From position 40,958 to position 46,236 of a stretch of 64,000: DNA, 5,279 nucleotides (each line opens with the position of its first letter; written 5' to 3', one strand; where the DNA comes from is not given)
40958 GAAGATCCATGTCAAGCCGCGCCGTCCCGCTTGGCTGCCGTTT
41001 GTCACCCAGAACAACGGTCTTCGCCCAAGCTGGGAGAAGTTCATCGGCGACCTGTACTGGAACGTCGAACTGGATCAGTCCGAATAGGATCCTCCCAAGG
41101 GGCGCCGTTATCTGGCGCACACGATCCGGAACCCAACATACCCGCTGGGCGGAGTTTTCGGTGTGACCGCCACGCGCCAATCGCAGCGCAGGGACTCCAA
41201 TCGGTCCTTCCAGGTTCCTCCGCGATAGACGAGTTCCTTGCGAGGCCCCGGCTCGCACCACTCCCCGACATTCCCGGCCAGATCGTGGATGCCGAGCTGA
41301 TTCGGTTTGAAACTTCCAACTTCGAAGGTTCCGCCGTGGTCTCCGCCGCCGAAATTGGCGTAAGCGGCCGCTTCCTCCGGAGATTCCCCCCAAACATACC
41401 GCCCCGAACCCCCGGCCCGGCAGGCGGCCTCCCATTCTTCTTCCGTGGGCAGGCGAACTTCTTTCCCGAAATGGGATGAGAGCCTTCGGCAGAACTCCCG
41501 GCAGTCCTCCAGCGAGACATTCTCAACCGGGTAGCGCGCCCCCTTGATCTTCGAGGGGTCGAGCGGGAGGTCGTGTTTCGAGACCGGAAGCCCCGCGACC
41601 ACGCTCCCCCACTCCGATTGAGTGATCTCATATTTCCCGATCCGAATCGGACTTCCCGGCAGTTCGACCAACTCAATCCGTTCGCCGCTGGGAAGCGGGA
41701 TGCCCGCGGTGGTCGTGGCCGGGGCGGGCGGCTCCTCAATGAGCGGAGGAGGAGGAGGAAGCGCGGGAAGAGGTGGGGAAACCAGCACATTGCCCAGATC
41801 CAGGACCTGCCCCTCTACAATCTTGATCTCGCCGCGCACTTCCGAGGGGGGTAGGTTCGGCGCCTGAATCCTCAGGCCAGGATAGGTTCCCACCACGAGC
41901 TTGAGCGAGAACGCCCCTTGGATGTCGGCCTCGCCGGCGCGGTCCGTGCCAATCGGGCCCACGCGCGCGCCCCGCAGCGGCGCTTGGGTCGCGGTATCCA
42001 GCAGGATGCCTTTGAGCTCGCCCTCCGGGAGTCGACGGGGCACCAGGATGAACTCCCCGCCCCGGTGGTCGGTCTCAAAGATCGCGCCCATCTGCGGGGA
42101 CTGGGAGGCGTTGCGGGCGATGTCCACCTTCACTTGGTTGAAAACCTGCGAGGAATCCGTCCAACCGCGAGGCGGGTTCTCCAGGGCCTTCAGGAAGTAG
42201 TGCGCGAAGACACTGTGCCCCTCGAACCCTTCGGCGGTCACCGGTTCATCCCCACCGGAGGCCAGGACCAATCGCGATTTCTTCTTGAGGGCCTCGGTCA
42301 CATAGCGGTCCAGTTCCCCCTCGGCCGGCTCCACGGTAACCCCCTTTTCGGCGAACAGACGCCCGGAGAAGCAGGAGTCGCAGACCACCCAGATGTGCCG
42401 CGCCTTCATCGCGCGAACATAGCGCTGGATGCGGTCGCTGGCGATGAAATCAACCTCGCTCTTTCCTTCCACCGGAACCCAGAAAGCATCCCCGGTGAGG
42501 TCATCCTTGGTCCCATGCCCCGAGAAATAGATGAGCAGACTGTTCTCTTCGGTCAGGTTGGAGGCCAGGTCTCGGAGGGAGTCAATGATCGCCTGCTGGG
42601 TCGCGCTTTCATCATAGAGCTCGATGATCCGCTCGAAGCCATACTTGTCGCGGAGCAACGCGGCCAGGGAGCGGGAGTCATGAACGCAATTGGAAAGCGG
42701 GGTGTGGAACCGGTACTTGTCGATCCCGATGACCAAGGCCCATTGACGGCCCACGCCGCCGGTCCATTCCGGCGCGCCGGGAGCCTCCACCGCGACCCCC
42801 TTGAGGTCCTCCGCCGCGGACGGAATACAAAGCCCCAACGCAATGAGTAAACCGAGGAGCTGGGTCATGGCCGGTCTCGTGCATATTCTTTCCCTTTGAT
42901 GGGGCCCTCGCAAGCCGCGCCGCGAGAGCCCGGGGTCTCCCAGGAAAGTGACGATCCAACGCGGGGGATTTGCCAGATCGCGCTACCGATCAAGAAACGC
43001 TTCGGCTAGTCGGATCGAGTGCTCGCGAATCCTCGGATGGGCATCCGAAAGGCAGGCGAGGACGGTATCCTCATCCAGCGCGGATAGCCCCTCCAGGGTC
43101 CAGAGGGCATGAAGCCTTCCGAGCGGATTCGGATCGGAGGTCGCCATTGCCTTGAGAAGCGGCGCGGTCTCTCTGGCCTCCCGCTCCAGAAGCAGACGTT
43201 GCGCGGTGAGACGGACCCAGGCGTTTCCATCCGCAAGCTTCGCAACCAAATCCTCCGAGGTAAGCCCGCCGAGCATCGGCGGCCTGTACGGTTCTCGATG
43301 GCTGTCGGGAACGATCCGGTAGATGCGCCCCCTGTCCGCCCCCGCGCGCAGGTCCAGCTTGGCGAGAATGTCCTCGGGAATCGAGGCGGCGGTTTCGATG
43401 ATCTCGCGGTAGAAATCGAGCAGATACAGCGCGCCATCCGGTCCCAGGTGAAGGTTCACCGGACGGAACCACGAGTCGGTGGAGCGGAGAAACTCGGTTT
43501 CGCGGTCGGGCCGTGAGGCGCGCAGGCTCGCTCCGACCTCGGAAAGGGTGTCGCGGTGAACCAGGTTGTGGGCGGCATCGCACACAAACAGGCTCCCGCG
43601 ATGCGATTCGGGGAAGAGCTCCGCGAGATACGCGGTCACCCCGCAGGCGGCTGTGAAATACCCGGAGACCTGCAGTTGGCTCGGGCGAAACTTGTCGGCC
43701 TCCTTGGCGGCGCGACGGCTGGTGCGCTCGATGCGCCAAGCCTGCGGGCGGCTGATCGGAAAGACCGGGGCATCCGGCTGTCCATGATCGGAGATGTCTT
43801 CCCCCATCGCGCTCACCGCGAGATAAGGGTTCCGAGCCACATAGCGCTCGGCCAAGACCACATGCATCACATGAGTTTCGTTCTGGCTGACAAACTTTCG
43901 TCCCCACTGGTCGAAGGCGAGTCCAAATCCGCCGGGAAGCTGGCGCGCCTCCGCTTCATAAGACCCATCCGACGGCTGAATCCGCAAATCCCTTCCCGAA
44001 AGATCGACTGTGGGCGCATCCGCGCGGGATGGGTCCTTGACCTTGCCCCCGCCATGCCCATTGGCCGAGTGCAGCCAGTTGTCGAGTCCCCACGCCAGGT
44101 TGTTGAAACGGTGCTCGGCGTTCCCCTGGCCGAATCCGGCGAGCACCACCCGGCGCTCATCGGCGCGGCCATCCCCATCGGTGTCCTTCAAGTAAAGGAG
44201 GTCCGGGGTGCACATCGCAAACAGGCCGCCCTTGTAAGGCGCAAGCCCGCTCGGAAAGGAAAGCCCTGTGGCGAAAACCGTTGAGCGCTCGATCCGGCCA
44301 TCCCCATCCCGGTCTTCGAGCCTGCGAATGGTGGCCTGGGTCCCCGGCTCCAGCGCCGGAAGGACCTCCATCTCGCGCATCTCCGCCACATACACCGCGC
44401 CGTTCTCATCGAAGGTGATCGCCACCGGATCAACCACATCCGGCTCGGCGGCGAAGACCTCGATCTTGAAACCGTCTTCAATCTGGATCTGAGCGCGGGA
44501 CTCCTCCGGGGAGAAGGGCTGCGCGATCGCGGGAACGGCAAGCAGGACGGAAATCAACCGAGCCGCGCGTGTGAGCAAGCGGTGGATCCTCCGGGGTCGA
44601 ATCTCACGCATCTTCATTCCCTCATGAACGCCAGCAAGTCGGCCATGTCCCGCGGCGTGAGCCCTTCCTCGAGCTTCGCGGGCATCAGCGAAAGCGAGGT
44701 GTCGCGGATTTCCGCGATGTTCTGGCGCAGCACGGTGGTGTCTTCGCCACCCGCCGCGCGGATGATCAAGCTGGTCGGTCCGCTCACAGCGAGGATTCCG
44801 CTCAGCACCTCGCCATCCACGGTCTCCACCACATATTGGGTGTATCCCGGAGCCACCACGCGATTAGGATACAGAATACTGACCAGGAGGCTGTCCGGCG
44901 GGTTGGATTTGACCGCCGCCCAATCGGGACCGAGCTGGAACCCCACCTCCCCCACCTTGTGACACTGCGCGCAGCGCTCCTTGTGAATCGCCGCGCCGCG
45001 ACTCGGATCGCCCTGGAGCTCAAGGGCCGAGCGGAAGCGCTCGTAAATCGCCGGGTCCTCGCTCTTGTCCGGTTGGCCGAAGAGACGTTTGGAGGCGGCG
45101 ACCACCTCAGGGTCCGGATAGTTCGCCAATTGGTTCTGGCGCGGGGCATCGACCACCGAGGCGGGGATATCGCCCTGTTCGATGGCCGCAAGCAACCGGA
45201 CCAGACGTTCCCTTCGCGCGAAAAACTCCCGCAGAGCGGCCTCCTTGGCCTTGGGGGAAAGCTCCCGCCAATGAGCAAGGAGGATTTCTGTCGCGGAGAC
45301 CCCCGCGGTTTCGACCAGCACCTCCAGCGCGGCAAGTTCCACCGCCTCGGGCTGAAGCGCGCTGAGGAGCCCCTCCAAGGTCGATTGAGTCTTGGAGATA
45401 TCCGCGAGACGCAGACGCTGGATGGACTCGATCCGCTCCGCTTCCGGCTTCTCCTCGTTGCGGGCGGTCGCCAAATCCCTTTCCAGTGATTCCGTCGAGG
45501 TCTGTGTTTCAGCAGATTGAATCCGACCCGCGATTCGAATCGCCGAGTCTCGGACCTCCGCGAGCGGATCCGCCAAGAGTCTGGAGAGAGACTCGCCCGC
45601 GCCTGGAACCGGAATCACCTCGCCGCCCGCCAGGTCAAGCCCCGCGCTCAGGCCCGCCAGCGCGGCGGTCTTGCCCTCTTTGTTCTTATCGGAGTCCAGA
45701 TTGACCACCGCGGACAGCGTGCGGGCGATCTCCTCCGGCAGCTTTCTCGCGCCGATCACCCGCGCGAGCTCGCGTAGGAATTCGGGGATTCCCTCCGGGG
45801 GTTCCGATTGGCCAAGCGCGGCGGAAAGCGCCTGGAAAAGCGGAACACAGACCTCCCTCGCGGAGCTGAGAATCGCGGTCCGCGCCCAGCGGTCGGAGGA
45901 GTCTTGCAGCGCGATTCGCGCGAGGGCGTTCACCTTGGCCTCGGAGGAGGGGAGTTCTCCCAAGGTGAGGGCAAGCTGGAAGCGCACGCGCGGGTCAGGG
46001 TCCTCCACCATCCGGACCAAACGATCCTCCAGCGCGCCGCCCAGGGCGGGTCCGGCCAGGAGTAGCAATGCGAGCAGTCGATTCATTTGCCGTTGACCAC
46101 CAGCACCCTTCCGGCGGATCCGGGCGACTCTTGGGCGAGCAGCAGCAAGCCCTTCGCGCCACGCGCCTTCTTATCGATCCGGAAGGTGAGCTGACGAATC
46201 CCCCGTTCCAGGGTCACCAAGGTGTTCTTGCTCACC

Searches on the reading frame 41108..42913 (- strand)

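Call 38: search_protein_families(library=pfam, proteins=[window:41108-42913:-], max_evalue=0.001)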
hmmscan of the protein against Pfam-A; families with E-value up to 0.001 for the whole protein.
window:41108-42913:- (601 aa): 2 families
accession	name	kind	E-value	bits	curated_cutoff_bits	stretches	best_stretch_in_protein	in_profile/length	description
PF03781.23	FGE-sulfatase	-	7.9e-29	101.5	23.3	1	424-598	38-254/255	Sulfatase-modifying factor enzyme 1-like domain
PF00656.27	Peptidase_C14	-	2e-21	77.2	21.4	1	56-275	1-223/233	Caspase domain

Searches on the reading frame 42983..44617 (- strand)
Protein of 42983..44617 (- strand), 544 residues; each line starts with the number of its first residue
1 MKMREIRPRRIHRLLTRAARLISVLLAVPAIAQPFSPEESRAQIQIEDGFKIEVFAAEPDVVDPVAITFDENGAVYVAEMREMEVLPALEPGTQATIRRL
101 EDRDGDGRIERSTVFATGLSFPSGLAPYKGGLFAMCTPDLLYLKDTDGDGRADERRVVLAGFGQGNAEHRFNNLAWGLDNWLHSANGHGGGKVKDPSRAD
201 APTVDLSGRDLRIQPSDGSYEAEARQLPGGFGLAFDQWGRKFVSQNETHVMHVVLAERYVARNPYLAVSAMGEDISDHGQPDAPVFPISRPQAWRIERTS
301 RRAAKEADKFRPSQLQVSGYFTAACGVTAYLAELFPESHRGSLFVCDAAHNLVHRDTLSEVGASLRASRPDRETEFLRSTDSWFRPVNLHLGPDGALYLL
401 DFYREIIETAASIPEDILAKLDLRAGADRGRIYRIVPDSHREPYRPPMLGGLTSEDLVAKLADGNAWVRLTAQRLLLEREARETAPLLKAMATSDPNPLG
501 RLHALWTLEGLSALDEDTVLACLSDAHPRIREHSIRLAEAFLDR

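Call 38: search_protein_families(library=pfam, proteins=[window:42983-44617:-], max_evalue=0.001)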
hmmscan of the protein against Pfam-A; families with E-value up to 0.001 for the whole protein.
window:42983-44617:- (544 aa): 2 families
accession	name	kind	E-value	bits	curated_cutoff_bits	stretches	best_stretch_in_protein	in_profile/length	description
PF23500.1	DUF7133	-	1.1e-121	407.3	27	1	36-438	1-384/385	Domain of unknown function (DUF7133)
PF13646.12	HEAT_2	-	0.00011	22.8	27.7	1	455-525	2-69/88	HEAT repeats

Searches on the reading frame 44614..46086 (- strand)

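Call 38: search_protein_families(library=pfam, proteins=[window:44614-46086:-], max_evalue=0.001)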
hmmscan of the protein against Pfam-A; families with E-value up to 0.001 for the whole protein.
window:44614-46086:- (490 aa): 4 families
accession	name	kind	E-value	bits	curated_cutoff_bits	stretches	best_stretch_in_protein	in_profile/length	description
PF13646.12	HEAT_2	-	1.1e-06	29.3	27.7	1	19-74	32-85/88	HEAT repeats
PF02985.28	HEAT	-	7e-06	26.3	23.5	0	23-45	5-27/31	HEAT repeat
PF13442.11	Cytochrome_CBB3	-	9e-06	26.4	27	1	360-407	2-44/68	Cytochrome C oxidase, cbb3-type, subunit III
PF00034.26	Cytochrom_C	-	6.5e-05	24.6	21.3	0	363-397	3-38/90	Cytochrome c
